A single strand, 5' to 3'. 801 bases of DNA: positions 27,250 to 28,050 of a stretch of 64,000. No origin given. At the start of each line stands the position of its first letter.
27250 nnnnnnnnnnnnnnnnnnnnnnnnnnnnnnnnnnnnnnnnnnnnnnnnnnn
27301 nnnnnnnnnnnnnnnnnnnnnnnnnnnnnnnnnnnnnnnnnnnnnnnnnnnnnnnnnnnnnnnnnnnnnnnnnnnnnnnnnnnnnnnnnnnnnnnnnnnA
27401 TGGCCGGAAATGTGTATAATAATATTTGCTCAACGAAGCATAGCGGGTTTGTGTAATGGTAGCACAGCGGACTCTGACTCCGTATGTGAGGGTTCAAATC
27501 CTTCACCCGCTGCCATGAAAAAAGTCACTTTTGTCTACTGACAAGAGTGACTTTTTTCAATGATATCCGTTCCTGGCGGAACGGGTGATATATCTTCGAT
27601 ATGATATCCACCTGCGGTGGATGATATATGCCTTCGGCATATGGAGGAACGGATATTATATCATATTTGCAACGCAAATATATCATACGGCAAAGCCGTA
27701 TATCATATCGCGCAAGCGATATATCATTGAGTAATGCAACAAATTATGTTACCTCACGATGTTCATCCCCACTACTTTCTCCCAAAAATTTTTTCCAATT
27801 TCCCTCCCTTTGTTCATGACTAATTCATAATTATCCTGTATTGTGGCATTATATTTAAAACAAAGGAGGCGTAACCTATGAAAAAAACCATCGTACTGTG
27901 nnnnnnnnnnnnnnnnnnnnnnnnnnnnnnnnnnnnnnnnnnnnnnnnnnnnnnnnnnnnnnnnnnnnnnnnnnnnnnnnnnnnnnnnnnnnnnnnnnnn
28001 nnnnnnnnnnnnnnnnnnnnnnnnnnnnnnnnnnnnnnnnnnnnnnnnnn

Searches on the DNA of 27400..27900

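Call 9: search_rna_families(source=window, start=27400, end=27900, threshold=evalue, max_evalue=1, show_alignments=4)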
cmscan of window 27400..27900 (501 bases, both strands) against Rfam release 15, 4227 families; matches with E-value up to 1: 4.
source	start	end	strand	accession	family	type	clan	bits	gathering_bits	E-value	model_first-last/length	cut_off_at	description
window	27558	27632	+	RF01706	Gut-1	Gene; sRNA;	-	64.1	50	1.5e-12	1-77/77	no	Gut-1 RNA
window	27442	27512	+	RF00005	tRNA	Gene; tRNA;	CL00001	62.2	29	3.4e-13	1-71/71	no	tRNA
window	27653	27729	-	RF01706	Gut-1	Gene; sRNA;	-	52.6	50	1.2e-09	1-77/77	no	Gut-1 RNA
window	27517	27563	+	RF02847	Ref64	Gene; sRNA;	-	18.8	44.3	0.71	1-69/69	no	Enterococcus sRNA 64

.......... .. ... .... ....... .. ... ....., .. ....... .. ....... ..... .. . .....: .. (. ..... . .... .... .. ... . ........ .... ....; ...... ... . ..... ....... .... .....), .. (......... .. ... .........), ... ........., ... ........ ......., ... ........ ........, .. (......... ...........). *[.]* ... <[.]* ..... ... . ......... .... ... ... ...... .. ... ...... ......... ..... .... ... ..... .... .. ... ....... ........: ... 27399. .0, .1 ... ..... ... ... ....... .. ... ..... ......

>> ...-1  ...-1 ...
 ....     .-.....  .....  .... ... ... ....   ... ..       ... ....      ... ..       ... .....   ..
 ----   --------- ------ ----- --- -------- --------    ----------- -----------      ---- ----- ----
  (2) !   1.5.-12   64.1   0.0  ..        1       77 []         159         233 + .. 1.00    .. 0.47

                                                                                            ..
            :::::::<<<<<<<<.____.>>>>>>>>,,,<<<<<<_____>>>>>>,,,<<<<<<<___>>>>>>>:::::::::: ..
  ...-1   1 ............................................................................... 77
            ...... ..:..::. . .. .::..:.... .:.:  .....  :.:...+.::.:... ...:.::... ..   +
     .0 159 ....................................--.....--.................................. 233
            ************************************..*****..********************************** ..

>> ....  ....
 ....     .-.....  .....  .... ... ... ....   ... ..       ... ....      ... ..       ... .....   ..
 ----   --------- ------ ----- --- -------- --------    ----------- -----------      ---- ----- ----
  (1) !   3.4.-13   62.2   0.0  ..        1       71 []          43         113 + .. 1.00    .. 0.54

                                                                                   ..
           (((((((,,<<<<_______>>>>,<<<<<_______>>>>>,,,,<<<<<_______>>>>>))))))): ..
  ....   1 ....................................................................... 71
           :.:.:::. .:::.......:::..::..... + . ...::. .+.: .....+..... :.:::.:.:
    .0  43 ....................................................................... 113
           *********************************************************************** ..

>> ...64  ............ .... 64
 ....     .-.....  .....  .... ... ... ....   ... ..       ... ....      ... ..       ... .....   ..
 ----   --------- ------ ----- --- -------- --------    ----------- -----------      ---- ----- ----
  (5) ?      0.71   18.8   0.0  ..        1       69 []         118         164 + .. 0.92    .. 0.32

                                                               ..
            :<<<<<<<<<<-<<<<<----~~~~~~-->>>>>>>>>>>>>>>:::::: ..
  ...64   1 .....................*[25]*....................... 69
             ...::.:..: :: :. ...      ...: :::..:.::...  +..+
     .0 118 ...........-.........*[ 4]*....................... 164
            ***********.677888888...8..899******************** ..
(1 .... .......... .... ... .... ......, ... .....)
